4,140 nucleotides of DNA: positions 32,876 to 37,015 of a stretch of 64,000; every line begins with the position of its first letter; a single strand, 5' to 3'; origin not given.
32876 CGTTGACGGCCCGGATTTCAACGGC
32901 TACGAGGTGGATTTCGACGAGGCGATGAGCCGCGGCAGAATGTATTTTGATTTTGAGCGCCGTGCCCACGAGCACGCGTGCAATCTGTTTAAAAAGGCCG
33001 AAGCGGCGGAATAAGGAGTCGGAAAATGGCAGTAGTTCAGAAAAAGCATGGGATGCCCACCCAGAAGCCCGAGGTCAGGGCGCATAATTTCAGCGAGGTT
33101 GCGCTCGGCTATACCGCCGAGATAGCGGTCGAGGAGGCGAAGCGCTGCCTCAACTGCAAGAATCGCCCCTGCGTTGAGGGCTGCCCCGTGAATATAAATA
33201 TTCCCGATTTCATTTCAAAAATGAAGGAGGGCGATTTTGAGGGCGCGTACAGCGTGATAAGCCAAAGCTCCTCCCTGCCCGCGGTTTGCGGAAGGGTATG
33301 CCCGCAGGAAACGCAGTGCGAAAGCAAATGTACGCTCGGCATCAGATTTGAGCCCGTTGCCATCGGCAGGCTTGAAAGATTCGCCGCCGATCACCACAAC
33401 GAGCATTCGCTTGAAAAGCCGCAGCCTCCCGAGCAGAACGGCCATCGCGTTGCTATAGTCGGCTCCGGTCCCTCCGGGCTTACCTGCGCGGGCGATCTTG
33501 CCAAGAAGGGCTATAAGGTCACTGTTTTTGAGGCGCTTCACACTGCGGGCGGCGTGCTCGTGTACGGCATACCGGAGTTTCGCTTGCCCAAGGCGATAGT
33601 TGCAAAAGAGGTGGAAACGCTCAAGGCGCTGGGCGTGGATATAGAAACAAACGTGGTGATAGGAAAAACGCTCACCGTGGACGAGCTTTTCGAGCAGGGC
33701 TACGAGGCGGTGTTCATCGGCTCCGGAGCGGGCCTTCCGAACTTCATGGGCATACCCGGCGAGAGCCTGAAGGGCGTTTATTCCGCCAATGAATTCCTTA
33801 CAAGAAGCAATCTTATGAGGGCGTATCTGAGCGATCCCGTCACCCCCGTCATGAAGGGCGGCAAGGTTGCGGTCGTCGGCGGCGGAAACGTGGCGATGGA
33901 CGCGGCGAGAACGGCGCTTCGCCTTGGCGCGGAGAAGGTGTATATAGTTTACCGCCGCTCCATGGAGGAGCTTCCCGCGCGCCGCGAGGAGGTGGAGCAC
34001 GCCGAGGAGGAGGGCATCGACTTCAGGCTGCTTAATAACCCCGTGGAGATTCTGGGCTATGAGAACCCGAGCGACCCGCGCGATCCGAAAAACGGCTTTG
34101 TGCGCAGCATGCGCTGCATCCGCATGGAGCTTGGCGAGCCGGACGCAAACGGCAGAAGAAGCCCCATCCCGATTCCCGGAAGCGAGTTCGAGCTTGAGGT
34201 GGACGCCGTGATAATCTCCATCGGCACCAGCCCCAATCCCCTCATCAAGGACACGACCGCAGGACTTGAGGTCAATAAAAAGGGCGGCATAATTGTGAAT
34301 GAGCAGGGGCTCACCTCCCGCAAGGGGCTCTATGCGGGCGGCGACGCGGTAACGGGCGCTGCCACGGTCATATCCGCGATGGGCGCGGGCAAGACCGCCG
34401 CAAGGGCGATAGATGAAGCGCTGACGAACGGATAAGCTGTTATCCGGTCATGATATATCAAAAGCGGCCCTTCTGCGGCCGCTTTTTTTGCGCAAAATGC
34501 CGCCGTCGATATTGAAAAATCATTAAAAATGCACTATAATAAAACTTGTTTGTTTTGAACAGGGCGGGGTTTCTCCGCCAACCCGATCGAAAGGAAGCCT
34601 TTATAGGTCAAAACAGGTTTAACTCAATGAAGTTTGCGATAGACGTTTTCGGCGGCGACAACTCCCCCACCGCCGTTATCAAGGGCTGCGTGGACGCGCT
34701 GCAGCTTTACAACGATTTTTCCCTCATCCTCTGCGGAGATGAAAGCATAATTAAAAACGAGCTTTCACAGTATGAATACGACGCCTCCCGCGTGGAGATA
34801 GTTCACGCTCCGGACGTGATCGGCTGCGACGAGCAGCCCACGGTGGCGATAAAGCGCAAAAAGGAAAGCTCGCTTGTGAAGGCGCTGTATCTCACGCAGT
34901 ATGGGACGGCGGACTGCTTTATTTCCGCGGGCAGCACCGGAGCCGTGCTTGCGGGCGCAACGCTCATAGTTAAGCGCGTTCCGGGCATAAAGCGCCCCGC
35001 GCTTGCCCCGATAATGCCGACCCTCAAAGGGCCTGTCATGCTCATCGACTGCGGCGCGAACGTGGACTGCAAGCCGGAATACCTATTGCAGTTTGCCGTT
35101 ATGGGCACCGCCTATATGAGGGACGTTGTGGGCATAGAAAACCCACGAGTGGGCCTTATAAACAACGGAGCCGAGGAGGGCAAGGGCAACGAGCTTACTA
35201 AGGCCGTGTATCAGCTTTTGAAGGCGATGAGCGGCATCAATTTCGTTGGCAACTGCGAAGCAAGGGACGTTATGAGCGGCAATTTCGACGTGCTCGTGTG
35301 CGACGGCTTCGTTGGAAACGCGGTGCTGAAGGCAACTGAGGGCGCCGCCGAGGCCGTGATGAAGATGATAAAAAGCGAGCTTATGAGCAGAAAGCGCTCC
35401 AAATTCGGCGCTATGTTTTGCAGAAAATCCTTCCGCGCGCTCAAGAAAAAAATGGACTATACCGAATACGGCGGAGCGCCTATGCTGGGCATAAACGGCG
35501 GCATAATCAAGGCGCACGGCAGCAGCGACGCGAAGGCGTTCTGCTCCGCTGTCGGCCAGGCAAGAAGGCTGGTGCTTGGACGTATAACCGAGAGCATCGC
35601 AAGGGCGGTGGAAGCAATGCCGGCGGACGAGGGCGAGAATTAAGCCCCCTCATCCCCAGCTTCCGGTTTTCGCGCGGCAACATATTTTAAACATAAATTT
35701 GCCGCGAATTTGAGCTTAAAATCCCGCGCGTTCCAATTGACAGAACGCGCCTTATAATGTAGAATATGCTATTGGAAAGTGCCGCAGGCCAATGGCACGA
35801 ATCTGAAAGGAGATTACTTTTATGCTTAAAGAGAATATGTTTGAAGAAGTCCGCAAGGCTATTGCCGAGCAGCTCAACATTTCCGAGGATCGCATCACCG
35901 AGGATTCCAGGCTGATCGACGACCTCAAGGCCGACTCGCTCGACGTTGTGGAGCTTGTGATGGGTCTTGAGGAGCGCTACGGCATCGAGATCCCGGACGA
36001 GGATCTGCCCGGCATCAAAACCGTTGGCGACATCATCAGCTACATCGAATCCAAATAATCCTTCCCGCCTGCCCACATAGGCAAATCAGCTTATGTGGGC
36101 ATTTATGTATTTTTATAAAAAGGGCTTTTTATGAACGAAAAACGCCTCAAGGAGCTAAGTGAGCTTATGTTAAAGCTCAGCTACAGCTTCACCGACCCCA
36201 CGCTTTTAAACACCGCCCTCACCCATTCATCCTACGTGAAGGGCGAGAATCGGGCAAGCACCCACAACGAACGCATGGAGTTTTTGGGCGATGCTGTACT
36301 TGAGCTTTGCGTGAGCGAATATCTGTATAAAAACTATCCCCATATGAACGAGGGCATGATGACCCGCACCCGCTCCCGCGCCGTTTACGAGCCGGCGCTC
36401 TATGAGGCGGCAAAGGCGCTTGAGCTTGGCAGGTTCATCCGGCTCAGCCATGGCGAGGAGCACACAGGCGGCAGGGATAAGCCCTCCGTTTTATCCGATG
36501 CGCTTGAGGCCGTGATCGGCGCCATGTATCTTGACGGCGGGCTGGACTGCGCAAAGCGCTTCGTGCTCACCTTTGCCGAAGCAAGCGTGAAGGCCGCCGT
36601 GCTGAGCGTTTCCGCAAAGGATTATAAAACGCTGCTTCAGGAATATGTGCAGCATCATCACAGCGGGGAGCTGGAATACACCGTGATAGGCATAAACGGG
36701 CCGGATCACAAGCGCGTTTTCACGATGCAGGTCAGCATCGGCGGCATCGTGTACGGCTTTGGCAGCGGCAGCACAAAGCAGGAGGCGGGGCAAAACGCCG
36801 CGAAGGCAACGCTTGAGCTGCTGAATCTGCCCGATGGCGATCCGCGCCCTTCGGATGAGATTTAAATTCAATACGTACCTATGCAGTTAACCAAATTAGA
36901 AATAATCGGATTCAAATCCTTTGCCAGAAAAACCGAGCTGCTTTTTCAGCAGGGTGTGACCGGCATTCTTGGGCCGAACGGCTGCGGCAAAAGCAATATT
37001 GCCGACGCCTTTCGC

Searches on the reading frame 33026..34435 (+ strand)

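Call 7: search_protein_families(library=pfam, proteins=[window:33026-34435:+])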
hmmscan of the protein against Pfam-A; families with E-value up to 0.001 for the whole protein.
window:33026-34435:+ (469 aa): 15 families
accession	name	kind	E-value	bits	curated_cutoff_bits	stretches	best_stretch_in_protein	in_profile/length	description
PF14691.11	Fer4_20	-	5.6e-44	149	25.8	1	18-127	1-111/113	Dihydroprymidine dehydrogenase domain II, 4Fe-4S cluster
PF07992.20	Pyr_redox_2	-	1.4e-36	126.8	26.1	1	141-455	2-291/291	Pyridine nucleotide-disulphide oxidoreductase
PF00070.33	Pyr_redox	-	1.1e-13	52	22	2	280-345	1-69/82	Pyridine nucleotide-disulphide oxidoreductase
PF13738.12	Pyr_redox_3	-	2.4e-09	37.3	30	1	275-313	161-198/305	Pyridine nucleotide-disulphide oxidoreductase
PF13450.12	NAD_binding_8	-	5.1e-08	33.5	21.9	1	144-176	1-33/68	NAD(P)-binding Rossmann-like domain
PF01946.23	Thi4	-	4.4e-07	29.8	26.2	1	142-206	20-84/235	Thi4 family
PF12831.13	FAD_oxidored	-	9.8e-06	25.5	27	1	142-181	2-41/416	FAD dependent oxidoreductase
PF01262.27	AlaDh_PNT_C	-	2.1e-05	24.5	23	1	251-308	2-57/214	Alanine dehydrogenase/PNT, C-terminal domain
PF01266.30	DAO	-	2.8e-05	24.2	27.9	1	141-174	1-34/353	FAD dependent oxidoreductase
PF00890.30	FAD_binding_2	-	3.3e-05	23.7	20.4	1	142-179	2-39/414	FAD binding domain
PF03807.23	F420_oxidored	-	4.4e-05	24.4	21.6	0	280-324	1-45/94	NADP oxidoreductase coenzyme F420-dependent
PF13241.12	NAD_binding_7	-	0.0001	23.3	22.1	0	276-324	5-49/104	Putative NAD(P)-binding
PF03486.20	HI0933_like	-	0.00024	21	50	1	141-175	2-36/244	HI0933-like protein Rossmann domain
PF01593.30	Amino_oxidase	-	0.00042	20.1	19.8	0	150-176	2-28/443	Flavin containing amine oxidoreductase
PF01494.25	FAD_binding_3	-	0.00063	19.5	22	0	141-173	3-35/349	FAD binding domain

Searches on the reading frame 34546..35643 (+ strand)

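Call 7: search_protein_families(library=pfam, proteins=[window:34546-35643:+])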
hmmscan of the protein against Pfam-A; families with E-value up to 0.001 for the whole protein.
window:34546-35643:+ (365 aa): 2 families
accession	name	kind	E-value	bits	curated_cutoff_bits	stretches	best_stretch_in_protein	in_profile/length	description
PF02504.20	FA_synthesis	-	7.4e-112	374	29.1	1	28-343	1-317/324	Fatty acid synthesis protein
PF01515.24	PTA_PTB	-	9e-05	22.4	24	1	107-225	102-221/319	Phosphate acetyl/butaryl transferase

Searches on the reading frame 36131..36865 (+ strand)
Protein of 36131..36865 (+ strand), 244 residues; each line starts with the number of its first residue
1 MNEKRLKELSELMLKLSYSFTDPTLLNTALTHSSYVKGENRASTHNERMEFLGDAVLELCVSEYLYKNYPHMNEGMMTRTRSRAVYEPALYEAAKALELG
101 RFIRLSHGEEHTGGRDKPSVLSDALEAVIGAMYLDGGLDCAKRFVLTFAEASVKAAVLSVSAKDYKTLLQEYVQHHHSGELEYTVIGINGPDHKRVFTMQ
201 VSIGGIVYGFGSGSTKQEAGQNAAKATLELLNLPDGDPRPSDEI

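Call 7: search_protein_families(library=pfam, proteins=[window:36131-36865:+])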
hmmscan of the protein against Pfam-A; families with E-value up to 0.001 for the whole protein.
window:36131-36865:+ (244 aa): 4 families
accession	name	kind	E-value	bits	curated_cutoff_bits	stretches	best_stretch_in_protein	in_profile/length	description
PF14622.11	Ribonucleas_3_3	-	9e-42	142.7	35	1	22-147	1-122/128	Ribonuclease-III-like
PF00636.31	Ribonuclease_3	-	1.7e-25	90.2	27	1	47-137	1-102/102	Ribonuclease III domain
PF00035.32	dsrm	-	9.8e-19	68.1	23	1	165-231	1-66/66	Double-stranded RNA binding motif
PF22935.1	RM44_endonuclase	-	5.2e-07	30.2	27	1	16-132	13-139/139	Large ribosomal subunit protein mL44, endonuclease domain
